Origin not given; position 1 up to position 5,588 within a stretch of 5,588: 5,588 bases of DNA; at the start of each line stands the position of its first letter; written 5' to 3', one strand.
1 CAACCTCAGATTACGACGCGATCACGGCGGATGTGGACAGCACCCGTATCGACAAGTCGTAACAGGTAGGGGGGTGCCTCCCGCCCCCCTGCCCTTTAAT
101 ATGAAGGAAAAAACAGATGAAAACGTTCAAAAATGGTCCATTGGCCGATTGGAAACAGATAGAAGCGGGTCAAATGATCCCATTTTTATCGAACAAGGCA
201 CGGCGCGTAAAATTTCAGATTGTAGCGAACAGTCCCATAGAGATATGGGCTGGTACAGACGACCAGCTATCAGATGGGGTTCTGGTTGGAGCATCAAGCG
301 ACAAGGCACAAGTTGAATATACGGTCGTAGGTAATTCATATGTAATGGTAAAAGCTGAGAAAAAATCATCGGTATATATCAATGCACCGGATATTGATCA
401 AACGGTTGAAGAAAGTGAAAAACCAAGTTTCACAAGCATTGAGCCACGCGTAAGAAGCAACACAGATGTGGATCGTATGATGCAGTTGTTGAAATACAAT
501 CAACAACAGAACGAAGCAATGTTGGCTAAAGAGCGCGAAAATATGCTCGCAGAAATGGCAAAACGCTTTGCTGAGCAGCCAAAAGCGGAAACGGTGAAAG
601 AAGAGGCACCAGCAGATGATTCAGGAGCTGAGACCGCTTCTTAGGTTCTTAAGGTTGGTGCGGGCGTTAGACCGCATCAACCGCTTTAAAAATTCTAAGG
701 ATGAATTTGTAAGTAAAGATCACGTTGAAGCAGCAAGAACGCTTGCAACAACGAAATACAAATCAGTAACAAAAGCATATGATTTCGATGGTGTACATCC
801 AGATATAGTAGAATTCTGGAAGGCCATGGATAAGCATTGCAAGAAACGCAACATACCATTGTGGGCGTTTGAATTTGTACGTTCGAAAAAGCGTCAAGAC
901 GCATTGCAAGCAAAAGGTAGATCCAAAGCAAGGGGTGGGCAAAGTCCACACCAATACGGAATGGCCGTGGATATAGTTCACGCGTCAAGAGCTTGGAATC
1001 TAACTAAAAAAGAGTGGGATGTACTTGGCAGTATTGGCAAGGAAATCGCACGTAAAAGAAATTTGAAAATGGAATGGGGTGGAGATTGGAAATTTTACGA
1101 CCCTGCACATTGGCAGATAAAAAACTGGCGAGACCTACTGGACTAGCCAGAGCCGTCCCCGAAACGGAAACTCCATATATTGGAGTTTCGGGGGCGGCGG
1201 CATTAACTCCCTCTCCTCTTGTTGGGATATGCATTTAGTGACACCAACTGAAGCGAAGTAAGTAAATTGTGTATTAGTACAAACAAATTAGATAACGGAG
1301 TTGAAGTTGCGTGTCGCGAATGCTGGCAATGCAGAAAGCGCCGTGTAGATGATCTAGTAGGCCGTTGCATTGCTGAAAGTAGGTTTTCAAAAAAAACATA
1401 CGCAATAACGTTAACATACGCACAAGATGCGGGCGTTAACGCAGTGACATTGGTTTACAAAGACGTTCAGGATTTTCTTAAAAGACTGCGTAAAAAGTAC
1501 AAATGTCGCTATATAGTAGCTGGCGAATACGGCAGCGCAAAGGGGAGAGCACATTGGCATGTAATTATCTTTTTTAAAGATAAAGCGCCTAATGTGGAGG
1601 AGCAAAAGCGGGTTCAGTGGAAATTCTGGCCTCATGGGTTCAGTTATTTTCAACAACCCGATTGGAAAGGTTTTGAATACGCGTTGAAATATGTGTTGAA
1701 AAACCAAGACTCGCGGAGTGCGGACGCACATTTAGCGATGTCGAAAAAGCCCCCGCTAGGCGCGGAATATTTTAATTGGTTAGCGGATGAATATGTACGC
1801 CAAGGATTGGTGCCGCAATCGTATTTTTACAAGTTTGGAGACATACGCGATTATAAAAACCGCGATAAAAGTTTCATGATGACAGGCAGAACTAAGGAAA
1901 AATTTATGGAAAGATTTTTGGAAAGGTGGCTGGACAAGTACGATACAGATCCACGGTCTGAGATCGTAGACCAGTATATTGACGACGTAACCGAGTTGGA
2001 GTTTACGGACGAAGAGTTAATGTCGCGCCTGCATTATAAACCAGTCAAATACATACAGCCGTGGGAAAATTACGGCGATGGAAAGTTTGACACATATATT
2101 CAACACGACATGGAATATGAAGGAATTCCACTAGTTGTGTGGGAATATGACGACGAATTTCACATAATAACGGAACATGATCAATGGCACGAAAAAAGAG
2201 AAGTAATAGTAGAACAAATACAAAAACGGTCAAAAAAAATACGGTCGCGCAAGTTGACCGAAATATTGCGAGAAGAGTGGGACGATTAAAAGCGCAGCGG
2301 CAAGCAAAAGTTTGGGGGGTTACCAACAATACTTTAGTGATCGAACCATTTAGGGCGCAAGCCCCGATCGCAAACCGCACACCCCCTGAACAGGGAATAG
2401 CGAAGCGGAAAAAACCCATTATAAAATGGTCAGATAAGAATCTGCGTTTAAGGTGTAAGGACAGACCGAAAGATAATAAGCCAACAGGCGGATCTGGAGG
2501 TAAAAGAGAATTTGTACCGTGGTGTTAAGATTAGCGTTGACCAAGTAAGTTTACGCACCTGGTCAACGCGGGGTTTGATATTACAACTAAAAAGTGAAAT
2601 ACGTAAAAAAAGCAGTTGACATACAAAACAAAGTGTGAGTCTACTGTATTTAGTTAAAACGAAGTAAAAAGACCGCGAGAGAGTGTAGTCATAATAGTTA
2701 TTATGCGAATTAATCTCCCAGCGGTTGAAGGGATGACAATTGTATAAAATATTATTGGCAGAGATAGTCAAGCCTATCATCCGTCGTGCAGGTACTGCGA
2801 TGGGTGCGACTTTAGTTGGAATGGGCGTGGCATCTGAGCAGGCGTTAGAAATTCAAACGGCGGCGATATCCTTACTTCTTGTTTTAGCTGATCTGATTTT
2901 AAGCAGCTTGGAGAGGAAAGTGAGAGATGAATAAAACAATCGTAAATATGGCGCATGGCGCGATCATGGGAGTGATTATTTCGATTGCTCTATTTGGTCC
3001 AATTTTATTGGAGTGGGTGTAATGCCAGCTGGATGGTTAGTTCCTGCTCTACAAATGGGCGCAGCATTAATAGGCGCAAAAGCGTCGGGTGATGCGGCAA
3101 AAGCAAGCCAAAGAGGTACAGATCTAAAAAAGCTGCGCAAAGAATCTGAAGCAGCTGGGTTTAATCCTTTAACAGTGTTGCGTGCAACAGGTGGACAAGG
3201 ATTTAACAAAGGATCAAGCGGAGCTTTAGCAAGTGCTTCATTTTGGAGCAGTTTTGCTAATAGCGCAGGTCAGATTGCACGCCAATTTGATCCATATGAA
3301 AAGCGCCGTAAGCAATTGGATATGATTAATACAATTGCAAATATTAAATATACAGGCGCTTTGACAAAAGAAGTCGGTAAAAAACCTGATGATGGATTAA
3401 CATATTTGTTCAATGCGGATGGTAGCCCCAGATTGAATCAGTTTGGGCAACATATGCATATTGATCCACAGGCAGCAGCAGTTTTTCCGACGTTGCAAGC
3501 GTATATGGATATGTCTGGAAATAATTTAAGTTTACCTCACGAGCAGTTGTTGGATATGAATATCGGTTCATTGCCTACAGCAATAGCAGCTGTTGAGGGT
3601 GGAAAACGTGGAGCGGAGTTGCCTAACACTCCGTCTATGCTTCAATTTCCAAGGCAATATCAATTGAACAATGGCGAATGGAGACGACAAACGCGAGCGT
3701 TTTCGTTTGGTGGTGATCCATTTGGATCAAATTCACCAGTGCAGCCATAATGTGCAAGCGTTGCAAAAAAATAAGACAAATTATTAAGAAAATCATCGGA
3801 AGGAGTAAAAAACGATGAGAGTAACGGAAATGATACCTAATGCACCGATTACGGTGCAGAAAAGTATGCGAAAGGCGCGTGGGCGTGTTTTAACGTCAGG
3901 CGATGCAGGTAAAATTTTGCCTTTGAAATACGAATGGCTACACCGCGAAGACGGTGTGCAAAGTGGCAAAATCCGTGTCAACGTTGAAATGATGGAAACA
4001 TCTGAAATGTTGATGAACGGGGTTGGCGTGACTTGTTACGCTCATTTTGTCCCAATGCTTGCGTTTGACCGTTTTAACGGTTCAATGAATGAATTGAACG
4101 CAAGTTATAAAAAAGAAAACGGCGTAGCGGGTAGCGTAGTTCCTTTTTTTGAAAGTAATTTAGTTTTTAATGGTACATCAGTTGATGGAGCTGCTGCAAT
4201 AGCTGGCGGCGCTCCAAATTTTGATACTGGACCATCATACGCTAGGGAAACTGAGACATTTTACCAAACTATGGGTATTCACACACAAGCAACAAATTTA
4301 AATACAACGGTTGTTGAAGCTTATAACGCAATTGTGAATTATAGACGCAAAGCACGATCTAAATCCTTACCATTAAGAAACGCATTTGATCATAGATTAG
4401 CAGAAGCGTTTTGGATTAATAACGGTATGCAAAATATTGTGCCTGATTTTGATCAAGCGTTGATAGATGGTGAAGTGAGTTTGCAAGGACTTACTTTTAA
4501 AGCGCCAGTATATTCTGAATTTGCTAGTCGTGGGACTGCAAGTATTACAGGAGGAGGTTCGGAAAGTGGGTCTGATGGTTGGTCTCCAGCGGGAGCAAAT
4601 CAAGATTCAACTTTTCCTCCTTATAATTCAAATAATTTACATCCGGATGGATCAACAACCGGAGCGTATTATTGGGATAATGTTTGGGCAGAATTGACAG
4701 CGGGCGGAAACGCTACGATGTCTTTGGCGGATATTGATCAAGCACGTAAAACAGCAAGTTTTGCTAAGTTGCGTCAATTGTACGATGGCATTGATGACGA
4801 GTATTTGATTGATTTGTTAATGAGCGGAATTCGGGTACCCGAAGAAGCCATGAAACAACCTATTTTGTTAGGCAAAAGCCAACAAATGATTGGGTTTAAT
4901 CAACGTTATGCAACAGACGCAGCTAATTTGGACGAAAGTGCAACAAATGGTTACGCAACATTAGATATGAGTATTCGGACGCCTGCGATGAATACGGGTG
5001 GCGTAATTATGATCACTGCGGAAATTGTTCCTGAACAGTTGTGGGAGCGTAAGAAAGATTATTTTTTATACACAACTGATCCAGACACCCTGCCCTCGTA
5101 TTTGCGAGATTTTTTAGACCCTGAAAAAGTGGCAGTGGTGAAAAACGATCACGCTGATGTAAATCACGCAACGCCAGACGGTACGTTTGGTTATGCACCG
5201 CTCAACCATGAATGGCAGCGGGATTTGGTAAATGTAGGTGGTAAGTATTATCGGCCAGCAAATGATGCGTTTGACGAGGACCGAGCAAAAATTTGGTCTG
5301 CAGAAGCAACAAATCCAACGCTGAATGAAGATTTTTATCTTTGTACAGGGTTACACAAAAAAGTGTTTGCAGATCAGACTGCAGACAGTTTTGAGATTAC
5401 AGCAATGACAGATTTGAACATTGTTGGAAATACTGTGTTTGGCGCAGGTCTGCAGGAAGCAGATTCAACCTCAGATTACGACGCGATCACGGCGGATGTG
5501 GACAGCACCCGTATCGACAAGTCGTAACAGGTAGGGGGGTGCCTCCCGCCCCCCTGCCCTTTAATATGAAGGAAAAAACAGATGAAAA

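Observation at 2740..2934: Two-TMD, 64-aa holin/pinholin-like protein: possible holin-endolysin lysis in a microvirus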

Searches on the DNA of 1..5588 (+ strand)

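Call 17: search_dna_similar(query=window:1-5588:+, collection=phages, mode=distant, max_rows=25)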
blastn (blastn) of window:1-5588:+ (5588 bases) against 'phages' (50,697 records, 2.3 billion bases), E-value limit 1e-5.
Records with a match: 9; places in all: 9; records where one place covers at least 80% of the query: 3.
Best place of each record, by identity: 60-80% 9.
By first word of the organism name: Roseobacter 5; Tortoise 4.
By host as written in the record: Roseobacter sp. FZCC0023 4; Gopherus morafkai 4; Roseobacter sp. FZCC0040 1.
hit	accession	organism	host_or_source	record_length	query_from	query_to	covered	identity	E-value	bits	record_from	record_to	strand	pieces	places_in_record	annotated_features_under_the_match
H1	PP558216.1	Roseobacter phage CRPss-153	Roseobacter sp. FZCC0023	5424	9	5588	85%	76.8%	0e+0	3488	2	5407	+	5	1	major capsid protein | replication initiation protein | hypothetical protein (x4) | M15 family metallopeptidase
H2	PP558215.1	Roseobacter phage CRPss-152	Roseobacter sp. FZCC0023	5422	9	5588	85%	76.7%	0e+0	3496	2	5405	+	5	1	major capsid protein | replication initiation protein | hypothetical protein (x4) | M15 family metallopeptidase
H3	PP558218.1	Roseobacter phage CRPss-155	Roseobacter sp. FZCC0023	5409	9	5561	81%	78.1%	0e+0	3625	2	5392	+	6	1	major capsid protein | replication initiation protein | hypothetical protein (x3) | M15 family metallopeptidase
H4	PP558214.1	Roseobacter phage CRPss-151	Roseobacter sp. FZCC0023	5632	9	5588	80%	78.6%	0e+0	3668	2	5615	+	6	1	major capsid protein | replication initiation protein | hypothetical protein (x5) | M15 family metallopeptidase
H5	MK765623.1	Tortoise microvirus 70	Gopherus morafkai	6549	4760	5220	8%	63.7%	5e-7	64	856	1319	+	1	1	major capsid protein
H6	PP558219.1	Roseobacter phage CRPss-251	Roseobacter sp. FZCC0040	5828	4808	5060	5%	67.7%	4e-8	68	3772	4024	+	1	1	major capsid protein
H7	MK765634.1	Tortoise microvirus 81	Gopherus morafkai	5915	937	1119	3%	68.3%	1e-8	70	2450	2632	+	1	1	hypothetical protein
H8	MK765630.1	Tortoise microvirus 77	Gopherus morafkai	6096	1735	1818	2%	79.8%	3e-10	76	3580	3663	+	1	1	replication initiation protein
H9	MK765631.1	Tortoise microvirus 78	Gopherus morafkai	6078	1735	1817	1%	77.1%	5e-7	65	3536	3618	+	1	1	replication initiation protein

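Call 20: get_annotated_region(hit=H4, flank=500)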
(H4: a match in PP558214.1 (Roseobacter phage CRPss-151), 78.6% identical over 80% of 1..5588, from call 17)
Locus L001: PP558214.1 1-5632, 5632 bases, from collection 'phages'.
description: Roseobacter phage CRPss-151, complete genome.
organism: Roseobacter phage CRPss-151 (NCBI taxid 3138295)
taxonomy: Viruses; Monodnaviria; Sangervirae; Phixviricota; Malgrandaviricetes; Petitvirales; Microviridae
host: Roseobacter sp. FZCC0023; source: seawater; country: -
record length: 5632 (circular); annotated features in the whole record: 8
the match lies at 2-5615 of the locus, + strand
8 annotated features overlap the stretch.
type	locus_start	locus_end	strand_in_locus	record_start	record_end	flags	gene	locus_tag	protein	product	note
CDS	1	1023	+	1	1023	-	-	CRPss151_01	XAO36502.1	replication initiation protein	-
CDS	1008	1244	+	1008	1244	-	-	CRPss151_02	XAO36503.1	hypothetical protein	-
CDS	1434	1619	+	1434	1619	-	-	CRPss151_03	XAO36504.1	hypothetical protein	-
CDS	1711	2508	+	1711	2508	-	-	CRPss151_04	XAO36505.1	hypothetical protein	-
CDS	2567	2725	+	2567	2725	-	-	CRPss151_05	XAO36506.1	hypothetical protein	-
CDS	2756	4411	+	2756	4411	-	-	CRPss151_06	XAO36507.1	major capsid protein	-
CDS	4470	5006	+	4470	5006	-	-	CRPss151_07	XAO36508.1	hypothetical protein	-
CDS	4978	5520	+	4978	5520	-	-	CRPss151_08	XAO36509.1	M15 family metallopeptidase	-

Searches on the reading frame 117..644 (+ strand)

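Call 4: search_protein_families(library=pfam, proteins=[window:117-644:+], max_evalue=1)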
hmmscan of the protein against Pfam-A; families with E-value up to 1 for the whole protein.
window:117-644:+ (175 aa): 0 families

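Call 5: search_protein_families(library=phrogs, proteins=[window:117-644:+], max_evalue=1)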
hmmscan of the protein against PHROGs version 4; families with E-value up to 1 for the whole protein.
window:117-644:+ (175 aa): 2 families
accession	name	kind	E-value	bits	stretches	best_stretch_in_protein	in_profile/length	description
phrog_13551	-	unknown function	0.14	13.3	1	115-159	82-126/136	-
phrog_16057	-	other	0.23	11.5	1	81-172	163-253/363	thymidylate kinase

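Call 91: search_protein_families(library=padloc, proteins=[window:117-644:+], max_evalue=0.1)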
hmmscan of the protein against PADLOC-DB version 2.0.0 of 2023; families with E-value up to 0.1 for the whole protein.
window:117-644:+ (175 aa): 0 families

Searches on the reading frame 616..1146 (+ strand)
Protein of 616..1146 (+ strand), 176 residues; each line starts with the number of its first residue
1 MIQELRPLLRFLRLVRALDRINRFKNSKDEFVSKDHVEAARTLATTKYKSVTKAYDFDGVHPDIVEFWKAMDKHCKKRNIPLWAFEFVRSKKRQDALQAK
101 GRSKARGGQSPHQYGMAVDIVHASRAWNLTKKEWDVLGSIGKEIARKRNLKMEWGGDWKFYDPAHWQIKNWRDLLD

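Call 4: search_protein_families(library=pfam, proteins=[window:616-1146:+], max_evalue=1)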
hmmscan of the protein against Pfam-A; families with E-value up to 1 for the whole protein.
window:616-1146:+ (176 aa): 3 families
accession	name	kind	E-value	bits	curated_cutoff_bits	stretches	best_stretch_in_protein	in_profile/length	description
PF13539.11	Peptidase_M15_4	-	1.1e-09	39.1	25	1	106-167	4-69/70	D-alanyl-D-alanine carboxypeptidase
PF02557.22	VanY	-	2.2e-05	24.7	25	1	61-129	5-84/132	D-alanyl-D-alanine carboxypeptidase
PF18979.5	DUF5715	-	0.16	12.1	26.8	1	88-122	87-119/171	Family of unknown function (DUF5715)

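Call 5: search_protein_families(library=phrogs, proteins=[window:616-1146:+], max_evalue=1)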
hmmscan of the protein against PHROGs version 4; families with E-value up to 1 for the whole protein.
window:616-1146:+ (176 aa): 10 families
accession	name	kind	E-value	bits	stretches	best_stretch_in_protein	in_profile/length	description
phrog_465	-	lysis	8.3e-22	78.8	1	38-172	34-169/292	endolysin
phrog_6523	-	lysis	7.6e-15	56.4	1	60-170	17-131/255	endolysin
phrog_2649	-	lysis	7.2e-14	53.3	1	53-173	6-132/261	endolysin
phrog_5115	-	moron, auxiliary metabolic gene and host takeover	1.4e-12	48.4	1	72-171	28-124/283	ferredoxin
phrog_15351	-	lysis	8.8e-09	36.1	1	68-171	29-139/289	endolysin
phrog_1768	-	lysis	0.00011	20.9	1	86-168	956-1038/1577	endolysin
phrog_1514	-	unknown function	0.087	13.9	1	47-72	28-53/58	-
phrog_14528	-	unknown function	0.12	13.6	1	97-137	26-67/122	-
phrog_13118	-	lysis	0.14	11.2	1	93-123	499-529/888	endolysin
phrog_16823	-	tail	0.3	9.3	1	84-125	982-1023/1948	tail length tape measure protein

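Call 62: search_solved_structures(query=window:616-1146:+, max_evalue=0.01, show_alignments=1)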
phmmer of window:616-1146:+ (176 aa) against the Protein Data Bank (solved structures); distinct sequences matched with E-value up to 0.01: 5.
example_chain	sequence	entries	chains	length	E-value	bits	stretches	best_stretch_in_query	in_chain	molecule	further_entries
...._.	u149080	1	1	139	1.9e-10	44.1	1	58-169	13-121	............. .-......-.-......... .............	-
6akv_A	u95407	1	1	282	4.1e-10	43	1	51-168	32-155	LysB4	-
23ri_A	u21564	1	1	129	1.1e-09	41.6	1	58-169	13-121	Peptidase M15C domain-containing protein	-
5opz_A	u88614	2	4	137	3.8e-08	36.6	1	56-168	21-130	ChiX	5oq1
2vo9_A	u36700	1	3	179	4.4e-08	36.4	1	71-168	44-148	L-ALANYL-D-GLUTAMATE PEPTIDASE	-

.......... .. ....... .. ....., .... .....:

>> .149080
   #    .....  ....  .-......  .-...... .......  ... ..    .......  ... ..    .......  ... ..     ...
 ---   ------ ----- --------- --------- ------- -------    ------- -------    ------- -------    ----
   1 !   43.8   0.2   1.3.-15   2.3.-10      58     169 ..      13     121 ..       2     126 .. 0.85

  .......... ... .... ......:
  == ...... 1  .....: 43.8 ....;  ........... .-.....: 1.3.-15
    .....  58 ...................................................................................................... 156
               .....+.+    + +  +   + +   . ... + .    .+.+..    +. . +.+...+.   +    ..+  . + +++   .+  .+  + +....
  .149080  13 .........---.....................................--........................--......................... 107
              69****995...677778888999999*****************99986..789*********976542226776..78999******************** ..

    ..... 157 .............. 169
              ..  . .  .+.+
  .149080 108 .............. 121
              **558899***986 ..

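Call 91: search_protein_families(library=padloc, proteins=[window:616-1146:+], max_evalue=0.1)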
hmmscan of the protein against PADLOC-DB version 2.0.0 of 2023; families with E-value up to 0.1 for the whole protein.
window:616-1146:+ (176 aa): 0 families

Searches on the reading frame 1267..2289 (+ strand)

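Call 4: search_protein_families(library=pfam, proteins=[window:1267-2289:+], max_evalue=1)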
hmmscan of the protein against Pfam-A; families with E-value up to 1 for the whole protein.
window:1267-2289:+ (340 aa): 2 families
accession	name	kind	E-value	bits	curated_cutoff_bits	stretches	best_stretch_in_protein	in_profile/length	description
PF23343.2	REP_ORF2-G2P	-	1.2e-19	70.9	27.8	1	45-146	2-98/99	Replication-associated protein ORF2/G2P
PF21433.2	M3K_C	-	0.074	13.9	27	1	53-86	58-91/105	Mevalonate-3-kinase, C-terminal domain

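Call 5: search_protein_families(library=phrogs, proteins=[window:1267-2289:+], max_evalue=1)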
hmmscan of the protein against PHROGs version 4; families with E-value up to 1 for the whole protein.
window:1267-2289:+ (340 aa): 8 families
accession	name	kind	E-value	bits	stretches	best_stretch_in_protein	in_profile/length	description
phrog_942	-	DNA, RNA and nucleotide metabolism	2.5e-41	143.6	1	7-200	82-287/501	replication initiation protein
phrog_29197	-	unknown function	1.9e-10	42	1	10-103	58-169/187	-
phrog_3584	-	DNA, RNA and nucleotide metabolism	9.7e-09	36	1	37-149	62-179/265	replication initiation protein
phrog_3419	-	DNA, RNA and nucleotide metabolism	0.00036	21.2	1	42-102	99-160/289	rolling circle DNA replication initiation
phrog_713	-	DNA, RNA and nucleotide metabolism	0.0014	18.5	1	80-109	169-203/432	DNA replication initiation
phrog_15933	-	unknown function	0.0084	17.1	1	218-264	56-101/138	-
phrog_17634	-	unknown function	0.15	13.2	1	226-258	43-75/81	-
phrog_1439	-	unknown function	0.23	12.3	1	61-117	50-106/139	-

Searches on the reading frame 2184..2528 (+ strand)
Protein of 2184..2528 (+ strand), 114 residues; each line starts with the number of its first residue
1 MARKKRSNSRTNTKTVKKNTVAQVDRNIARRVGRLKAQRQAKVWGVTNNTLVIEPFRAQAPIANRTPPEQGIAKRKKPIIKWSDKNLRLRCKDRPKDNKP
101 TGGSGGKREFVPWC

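Call 4: search_protein_families(library=pfam, proteins=[window:2184-2528:+], max_evalue=1)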
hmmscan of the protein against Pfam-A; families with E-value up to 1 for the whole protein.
window:2184-2528:+ (114 aa): 0 families

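Call 5: search_protein_families(library=phrogs, proteins=[window:2184-2528:+], max_evalue=1)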
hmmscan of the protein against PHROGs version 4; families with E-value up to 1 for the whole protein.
window:2184-2528:+ (114 aa): 2 families
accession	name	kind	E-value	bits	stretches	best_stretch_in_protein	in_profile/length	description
phrog_7170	-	DNA, RNA and nucleotide metabolism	0.082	13.9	1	46-93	44-91/219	HTH DNA binding protein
phrog_8339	-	unknown function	0.14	13.3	0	70-94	10-34/80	-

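Call 91: search_protein_families(library=padloc, proteins=[window:2184-2528:+], max_evalue=0.1)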
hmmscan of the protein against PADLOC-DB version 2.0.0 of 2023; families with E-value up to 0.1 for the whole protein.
window:2184-2528:+ (114 aa): 0 families
